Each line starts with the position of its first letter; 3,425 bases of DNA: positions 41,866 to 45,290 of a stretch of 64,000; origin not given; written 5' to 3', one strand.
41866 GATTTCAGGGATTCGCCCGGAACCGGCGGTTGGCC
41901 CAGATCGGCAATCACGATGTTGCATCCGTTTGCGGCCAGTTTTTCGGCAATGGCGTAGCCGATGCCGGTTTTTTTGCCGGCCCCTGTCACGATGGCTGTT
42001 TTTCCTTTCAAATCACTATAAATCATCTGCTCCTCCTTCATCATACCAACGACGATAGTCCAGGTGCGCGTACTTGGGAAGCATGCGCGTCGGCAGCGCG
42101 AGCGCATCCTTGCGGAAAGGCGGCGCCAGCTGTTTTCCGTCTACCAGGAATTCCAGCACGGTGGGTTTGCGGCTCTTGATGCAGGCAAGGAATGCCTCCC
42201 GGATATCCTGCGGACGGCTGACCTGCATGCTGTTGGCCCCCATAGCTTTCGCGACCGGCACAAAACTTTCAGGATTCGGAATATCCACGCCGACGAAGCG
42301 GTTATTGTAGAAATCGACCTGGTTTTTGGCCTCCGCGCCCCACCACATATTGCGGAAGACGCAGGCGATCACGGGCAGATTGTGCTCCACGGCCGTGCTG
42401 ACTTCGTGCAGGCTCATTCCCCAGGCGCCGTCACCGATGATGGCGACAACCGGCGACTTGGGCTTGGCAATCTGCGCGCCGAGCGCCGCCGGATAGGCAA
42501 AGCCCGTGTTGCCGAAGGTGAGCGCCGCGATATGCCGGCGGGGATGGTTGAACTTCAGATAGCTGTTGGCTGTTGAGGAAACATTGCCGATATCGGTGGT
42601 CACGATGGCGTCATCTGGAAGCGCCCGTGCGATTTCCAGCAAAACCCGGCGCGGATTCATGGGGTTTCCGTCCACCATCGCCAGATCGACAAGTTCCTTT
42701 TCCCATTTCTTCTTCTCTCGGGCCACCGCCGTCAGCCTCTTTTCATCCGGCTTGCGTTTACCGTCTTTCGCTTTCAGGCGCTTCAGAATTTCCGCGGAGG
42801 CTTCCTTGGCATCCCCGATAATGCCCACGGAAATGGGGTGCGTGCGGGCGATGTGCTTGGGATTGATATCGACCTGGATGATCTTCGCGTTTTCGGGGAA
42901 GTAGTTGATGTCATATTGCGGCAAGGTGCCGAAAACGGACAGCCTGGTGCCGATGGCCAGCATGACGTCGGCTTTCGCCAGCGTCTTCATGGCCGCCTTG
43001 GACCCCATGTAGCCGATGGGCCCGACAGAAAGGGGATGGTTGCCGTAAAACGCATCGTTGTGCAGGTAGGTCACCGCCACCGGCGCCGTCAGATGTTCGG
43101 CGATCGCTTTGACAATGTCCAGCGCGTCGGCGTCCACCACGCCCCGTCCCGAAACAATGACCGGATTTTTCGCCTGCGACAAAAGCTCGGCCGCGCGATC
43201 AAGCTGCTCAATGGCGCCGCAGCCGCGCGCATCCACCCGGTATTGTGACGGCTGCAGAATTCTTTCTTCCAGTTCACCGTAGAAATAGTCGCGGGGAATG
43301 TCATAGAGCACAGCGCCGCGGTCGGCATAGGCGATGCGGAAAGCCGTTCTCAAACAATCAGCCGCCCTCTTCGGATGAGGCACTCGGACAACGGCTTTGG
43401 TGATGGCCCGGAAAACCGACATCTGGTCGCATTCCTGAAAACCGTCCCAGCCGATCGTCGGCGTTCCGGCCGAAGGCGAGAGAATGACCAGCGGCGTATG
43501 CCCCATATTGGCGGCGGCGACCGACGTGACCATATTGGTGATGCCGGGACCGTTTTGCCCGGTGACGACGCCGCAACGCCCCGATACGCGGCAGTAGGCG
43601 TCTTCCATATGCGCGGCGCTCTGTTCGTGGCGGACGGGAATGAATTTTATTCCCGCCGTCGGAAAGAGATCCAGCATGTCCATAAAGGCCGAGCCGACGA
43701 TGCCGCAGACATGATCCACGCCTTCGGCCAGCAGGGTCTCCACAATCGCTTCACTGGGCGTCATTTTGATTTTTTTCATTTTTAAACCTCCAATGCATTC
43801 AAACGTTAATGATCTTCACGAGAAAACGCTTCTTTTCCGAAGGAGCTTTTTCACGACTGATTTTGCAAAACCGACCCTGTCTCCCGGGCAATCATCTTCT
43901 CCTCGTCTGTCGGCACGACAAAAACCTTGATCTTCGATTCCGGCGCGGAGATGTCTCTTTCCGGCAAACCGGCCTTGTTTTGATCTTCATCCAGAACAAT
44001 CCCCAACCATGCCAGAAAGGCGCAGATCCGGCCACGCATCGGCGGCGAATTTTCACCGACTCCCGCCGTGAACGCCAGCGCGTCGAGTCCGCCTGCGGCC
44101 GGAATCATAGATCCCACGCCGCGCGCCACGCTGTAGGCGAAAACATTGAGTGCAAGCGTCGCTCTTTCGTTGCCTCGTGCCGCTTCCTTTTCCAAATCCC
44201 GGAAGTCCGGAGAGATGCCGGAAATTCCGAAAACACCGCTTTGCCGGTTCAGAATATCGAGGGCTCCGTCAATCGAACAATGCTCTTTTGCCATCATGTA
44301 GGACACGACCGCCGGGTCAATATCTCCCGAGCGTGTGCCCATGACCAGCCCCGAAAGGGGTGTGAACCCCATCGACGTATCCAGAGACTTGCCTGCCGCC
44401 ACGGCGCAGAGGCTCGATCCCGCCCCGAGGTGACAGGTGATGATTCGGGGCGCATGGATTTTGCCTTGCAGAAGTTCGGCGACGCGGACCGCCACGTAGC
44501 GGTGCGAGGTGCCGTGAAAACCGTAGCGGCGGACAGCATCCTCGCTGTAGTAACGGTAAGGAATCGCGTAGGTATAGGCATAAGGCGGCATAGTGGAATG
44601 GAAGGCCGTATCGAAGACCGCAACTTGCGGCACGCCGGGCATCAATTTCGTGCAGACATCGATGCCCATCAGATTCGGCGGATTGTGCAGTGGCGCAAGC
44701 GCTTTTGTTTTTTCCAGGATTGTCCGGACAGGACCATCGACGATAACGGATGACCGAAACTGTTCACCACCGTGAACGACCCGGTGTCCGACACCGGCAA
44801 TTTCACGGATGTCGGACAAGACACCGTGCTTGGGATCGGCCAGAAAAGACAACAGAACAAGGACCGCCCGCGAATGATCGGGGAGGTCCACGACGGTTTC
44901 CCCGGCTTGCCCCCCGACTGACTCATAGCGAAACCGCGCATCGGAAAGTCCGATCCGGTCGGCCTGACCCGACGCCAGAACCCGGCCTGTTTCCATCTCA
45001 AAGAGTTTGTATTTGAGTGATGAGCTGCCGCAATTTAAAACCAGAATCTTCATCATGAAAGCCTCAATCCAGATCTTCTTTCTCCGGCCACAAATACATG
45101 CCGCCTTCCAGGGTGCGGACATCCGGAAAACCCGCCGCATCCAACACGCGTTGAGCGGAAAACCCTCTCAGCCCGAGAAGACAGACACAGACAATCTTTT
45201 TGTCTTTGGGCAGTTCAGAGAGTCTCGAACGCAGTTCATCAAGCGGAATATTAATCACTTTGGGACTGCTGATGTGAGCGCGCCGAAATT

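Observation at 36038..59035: Candidate new system: a complete dsr operon continuous with an Xsc/AckA organosulfonate-desulfonation module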

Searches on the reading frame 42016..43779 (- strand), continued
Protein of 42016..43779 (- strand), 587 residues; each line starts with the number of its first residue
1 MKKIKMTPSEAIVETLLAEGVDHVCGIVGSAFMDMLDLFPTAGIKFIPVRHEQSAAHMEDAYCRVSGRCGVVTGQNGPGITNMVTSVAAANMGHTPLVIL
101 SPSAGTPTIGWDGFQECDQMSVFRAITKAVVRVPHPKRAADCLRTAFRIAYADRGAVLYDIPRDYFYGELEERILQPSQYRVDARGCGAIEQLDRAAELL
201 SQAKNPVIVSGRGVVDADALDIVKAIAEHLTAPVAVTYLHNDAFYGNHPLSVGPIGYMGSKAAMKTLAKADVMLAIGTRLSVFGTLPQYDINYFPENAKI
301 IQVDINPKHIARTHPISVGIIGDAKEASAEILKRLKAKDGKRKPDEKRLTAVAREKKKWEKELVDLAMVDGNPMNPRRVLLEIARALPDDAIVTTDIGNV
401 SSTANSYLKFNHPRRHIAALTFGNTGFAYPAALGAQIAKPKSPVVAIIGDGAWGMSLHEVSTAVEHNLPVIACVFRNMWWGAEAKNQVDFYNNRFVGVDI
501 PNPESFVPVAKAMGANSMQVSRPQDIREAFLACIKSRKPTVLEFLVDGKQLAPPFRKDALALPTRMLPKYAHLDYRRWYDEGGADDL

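Call 42: search_solved_structures(query=window:42016-43779:-, max_evalue=1e-60)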
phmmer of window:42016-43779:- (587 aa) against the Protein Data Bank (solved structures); distinct sequences matched with E-value up to 1e-60: 8.
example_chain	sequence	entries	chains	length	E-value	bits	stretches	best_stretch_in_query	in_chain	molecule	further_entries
6dek_A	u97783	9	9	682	6.6e-67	229.4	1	5-554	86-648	Acetolactate synthase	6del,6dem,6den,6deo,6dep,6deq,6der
8x3x_A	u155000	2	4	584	1.8e-66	228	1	6-557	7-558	BbmA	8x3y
8xod_A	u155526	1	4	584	3.9e-66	226.8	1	6-557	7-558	BbmA-G484F complex with CBOA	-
9yjz_A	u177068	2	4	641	3.2e-64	220.5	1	11-554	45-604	Acetolactate synthase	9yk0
7egv_A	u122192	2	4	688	1.7e-63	218.1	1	9-554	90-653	Acetolactate synthase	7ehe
1jsc_A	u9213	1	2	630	2.7e-62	214.1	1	7-551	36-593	ACETOHYDROXY-ACID SYNTHASE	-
6u9d_A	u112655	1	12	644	3e-62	214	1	7-551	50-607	Acetolactate synthase catalytic subunit, mitochondrial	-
1n0h_A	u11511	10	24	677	3.5e-62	213.8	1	7-551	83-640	Acetolactate synthase | Acetolactate synthase, mitochondrial | Acetolactate synthase catalytic subunit, mitochondrial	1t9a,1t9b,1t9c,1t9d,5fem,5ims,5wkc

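Call 46: search_protein_families(library=pfam, max_evalue=0.00001, proteins=[L080:11671-12612:+, L080:12618-13901:+, L080:13909-15594:+, L080:15646-15984:+, L080:16269-18668:+, L080:18731-19816:+, L053:1352-2563:+, L053:2602-3933:+, L053:8286-9683:+, L060:10995-12023:+])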
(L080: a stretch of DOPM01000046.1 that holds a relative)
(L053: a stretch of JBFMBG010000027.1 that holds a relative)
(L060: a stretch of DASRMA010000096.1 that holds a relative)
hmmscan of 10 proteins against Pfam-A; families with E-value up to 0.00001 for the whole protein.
L080:11671-12612:+ (313 aa): 4 families
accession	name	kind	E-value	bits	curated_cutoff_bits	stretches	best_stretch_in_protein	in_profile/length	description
PF02737.24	3HCDH_N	-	2e-50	171.6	22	1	3-179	1-178/180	3-hydroxyacyl-CoA dehydrogenase, NAD binding domain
PF00725.27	3HCDH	-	4e-20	72.6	22.1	1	184-282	1-97/97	3-hydroxyacyl-CoA dehydrogenase, C-terminal domain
PF03446.21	NAD_binding_2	-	1.4e-07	32.1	21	1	3-118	1-95/161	NAD binding domain of 6-phosphogluconate dehydrogenase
PF01210.29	NAD_Gly3P_dh_N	-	4.3e-06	27.2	23.1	1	3-115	1-102/158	NAD-dependent glycerol-3-phosphate dehydrogenase N-terminus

L080:12618-13901:+ (427 aa): 2 families
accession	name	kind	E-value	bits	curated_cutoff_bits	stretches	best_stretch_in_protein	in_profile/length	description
PF07690.21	MFS_1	-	1.5e-45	156.1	33.4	2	30-376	1-347/347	Major Facilitator Superfamily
PF00083.30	Sugar_tr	-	2.1e-16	60.3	22.3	1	31-415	6-442/452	Sugar (and other) transporter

L080:13909-15594:+ (561 aa): 3 families
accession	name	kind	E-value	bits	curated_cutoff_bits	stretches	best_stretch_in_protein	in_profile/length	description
PF02776.23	TPP_enzyme_N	-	4.3e-34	117.3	26.8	1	22-135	4-119/119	Thiamine pyrophosphate enzyme, N-terminal TPP binding domain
PF02775.26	TPP_enzyme_C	-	2.1e-33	115.7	21.9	1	399-551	1-151/151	Thiamine pyrophosphate enzyme, C-terminal TPP binding domain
PF00205.28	TPP_enzyme_M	-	1.8e-31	109.1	30.4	1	208-339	1-137/137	Thiamine pyrophosphate enzyme, central domain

L080:15646-15984:+ (112 aa): 1 family
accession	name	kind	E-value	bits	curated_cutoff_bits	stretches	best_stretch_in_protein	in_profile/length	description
PF02036.22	SCP2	-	1.4e-12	48.2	21.3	1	25-107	15-99/101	SCP-2 sterol transfer family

L080:16269-18668:+ (799 aa): 4 families
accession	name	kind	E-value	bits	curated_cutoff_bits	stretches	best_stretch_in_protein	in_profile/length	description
PF01580.24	FtsK_SpoIIIE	-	2.4e-71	240.1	24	1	432-624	3-221/221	FtsK/SpoIIIE family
PF17854.6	FtsK_alpha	-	8.8e-33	113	22.9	1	323-423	1-101/101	FtsK alpha domain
PF09397.16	FtsK_gamma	-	4.2e-27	94.1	30.6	1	721-782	2-63/63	Ftsk gamma domain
PF13491.11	FtsK_4TM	-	9.5e-09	35.6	23.1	1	61-192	47-170/171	4TM region of DNA translocase FtsK/SpoIIIE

L080:18731-19816:+ (361 aa): 1 family
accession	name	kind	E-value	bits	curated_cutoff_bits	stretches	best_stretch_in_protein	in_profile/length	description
PF00581.25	Rhodanese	-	1.2e-13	51.8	22.2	1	15-126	12-100/102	Rhodanese-like domain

L053:1352-2563:+ (403 aa): 4 families
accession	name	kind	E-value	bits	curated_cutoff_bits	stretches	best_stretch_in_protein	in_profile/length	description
PF08240.17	ADH_N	-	1.6e-16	60.9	23.5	1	49-172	2-104/104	Alcohol dehydrogenase GroES-like domain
PF00107.32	ADH_zinc_N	-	6.1e-14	52.5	31.8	1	211-339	2-116/129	Zinc-binding dehydrogenase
PF16912.11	Glu_dehyd_C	-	3.3e-08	33.7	34.9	1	199-399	30-210/211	Glucose dehydrogenase C-terminus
PF13602.12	ADH_zinc_N_2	-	7.3e-07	30.6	27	1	272-382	15-120/134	Zinc-binding dehydrogenase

L053:2602-3933:+ (443 aa): 2 families
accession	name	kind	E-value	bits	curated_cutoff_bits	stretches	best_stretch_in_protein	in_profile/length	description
PF00282.25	Pyridoxal_deC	-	9.9e-25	87.5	27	1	31-345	37-372/375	Pyridoxal-dependent decarboxylase conserved domain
PF00266.25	Aminotran_5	-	1.1e-12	48.1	21.5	1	97-364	66-333/371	Aminotransferase class-V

L053:8286-9683:+ (465 aa): 1 family
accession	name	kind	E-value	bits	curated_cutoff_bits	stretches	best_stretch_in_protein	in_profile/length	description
PF00202.27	Aminotran_3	-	3.2e-98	329.5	30.5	1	38-459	9-403/403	Aminotransferase class-III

L060:10995-12023:+ (342 aa): 4 families
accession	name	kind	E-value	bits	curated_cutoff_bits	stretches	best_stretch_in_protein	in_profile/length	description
PF08240.17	ADH_N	-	1.9e-31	108.8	23.5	1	25-135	1-104/104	Alcohol dehydrogenase GroES-like domain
PF00107.32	ADH_zinc_N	-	3.7e-26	92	31.8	1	175-301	2-126/129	Zinc-binding dehydrogenase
PF16912.11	Glu_dehyd_C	-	7.5e-11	42.3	34.9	1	144-328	6-200/211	Glucose dehydrogenase C-terminus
PF13602.12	ADH_zinc_N_2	-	2.7e-08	35.3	27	1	208-330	1-124/134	Zinc-binding dehydrogenase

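Call 88: search_protein_families(library=pfam, max_evalue=0.00001, proteins=[L040:4708-6690:+, L040:7104-8561:+, L040:14522-15454:+, L040:15479-16294:+, L056:6299-7408:+, L056:7414-8715:+, L056:14478-15410:+, L031:6697-8136:+, L031:8426-9445:+])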
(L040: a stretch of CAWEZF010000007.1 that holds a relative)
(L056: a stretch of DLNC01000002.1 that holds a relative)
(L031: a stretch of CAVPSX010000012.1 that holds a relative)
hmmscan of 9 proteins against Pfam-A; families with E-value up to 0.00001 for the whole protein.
L040:4708-6690:+ (660 aa): 2 families
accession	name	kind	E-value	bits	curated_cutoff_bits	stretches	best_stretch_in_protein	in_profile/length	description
PF00939.25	Na_sulph_symp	-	1.2e-65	222.8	27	1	181-641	30-463/472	Sodium:sulfate symporter transmembrane region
PF03600.22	CitMHS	-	4.1e-56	190.9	31.9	2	193-579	2-321/336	Citrate transporter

L040:7104-8561:+ (485 aa): 1 family
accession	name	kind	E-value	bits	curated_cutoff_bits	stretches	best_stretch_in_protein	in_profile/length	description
PF03601.19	Cons_hypoth698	-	6.4e-34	117.7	24.5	1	92-366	1-260/304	Conserved hypothetical protein 698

L040:14522-15454:+ (310 aa): 2 families
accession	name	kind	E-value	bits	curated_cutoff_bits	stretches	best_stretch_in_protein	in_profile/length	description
PF01758.21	SBF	-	1.5e-38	132.8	24.3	1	23-205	2-185/191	Sodium Bile acid symporter family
PF13593.11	SBF_like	-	2.4e-15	57.1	25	1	20-285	32-298/313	SBF-like CPA transporter family (DUF4137)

L040:15479-16294:+ (271 aa): 4 families
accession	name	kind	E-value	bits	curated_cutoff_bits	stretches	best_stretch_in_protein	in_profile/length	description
PF00106.31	adh_short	-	3.6e-55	186.9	26.6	1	8-195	1-189/195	short chain dehydrogenase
PF13561.12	adh_short_C2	-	9.3e-41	140.4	27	1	16-224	3-213/236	Enoyl-(Acyl carrier protein) reductase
PF08659.16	KR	-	2.7e-14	53.9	22.6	1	11-172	4-166/180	KR domain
PF01370.27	Epimerase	-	3.7e-06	27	20.9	1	10-178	1-164/240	NAD dependent epimerase/dehydratase family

L056:6299-7408:+ (369 aa): 1 family
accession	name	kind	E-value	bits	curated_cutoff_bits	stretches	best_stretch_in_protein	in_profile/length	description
PF06050.19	HGD-D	-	1.7e-53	182.9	28.4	1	23-367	2-342/342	2-hydroxyglutaryl-CoA dehydratase, D-component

L056:7414-8715:+ (433 aa): 1 family
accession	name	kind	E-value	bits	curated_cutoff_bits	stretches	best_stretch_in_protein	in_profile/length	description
PF06050.19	HGD-D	-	5.1e-62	210.9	28.4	1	49-418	2-342/342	2-hydroxyglutaryl-CoA dehydratase, D-component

L056:14478-15410:+ (310 aa): 2 families
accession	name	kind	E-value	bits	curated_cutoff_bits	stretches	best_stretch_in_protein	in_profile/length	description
PF01758.21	SBF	-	3.3e-37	128.5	24.3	1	23-207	2-187/191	Sodium Bile acid symporter family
PF13593.11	SBF_like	-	1.2e-14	54.7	25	1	21-280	33-296/313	SBF-like CPA transporter family (DUF4137)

L031:6697-8136:+ (479 aa): 3 families
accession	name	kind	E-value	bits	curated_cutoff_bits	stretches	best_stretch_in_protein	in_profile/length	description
PF05221.23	AdoHcyase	-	1.5e-146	487.7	25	1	16-478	1-299/299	S-adenosyl-L-homocysteine hydrolase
PF00670.27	AdoHcyase_NAD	-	3e-84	281.5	27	1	239-401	1-162/162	S-adenosyl-L-homocysteine hydrolase, NAD binding domain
PF02826.25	2-Hacid_dh_C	-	1.3e-08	34.8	25.1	1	256-348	31-127/178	D-isomer specific 2-hydroxyacid dehydrogenase, NAD binding domain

L031:8426-9445:+ (339 aa): 1 family
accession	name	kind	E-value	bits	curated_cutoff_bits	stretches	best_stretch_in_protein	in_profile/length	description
PF01925.25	TauE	-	2.3e-32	113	32.6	1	108-332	3-235/237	Sulfite exporter TauE/SafE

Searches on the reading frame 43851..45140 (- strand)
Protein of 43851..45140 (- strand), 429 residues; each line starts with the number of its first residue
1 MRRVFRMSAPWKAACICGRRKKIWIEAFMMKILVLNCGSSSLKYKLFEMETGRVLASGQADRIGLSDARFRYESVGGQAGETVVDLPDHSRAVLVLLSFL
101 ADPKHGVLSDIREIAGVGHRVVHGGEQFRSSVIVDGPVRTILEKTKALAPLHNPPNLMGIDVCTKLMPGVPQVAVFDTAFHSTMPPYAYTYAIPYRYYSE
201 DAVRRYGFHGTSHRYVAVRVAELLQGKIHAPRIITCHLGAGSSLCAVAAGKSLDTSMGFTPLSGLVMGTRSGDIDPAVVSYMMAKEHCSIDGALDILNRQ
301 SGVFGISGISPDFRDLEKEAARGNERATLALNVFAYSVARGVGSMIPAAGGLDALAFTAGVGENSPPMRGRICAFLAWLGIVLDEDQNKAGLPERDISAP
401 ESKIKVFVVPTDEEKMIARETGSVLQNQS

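Call 4: search_protein_families(library=pfam, proteins=[window:43851-45140:-])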
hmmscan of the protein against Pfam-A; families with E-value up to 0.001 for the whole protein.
window:43851-45140:- (429 aa): 1 family
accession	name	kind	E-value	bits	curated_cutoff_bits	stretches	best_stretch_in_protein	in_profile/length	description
PF00871.23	Acetate_kinase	-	4.6e-138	460.6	22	1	31-419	1-392/392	Acetokinase family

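Call 5: search_protein_families(library=ncbifam, proteins=[window:43851-45140:-], max_evalue=0.00001)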
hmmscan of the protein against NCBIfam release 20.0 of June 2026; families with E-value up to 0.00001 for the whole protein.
window:43851-45140:- (429 aa): 8 families
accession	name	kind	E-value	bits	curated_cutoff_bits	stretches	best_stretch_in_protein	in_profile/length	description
TIGR00016.1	ackA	subfamily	1.3e-137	458.8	293.4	1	29-421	3-400/405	acetate/propionate family kinase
NF009063.0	PRK12397.1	equivalog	9e-132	439.5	659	1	30-421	3-389/404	acetate/propionate family kinase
NF009045.0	PRK12379.1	equivalog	1.4e-117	392.9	580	1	31-420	6-388/402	propionate kinase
NF005520.0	PRK07157.1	equivalog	4.4e-113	378.4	561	1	29-425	2-398/400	acetate kinase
NF009099.0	PRK12440.1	equivalog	7.6e-103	344.5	693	1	32-421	6-393/397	acetate/propionate family kinase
NF005462.0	PRK07058.1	equivalog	3e-100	336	486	1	32-428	6-393/396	acetate/propionate family kinase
NF002834.0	PRK03011.1-5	subfamily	3.1e-22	79.2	222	1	204-382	150-326/357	butyrate kinase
TIGR02707.1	butyr_kinase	equivalog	2.9e-13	49.5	289.1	1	204-366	147-308/351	butyrate kinase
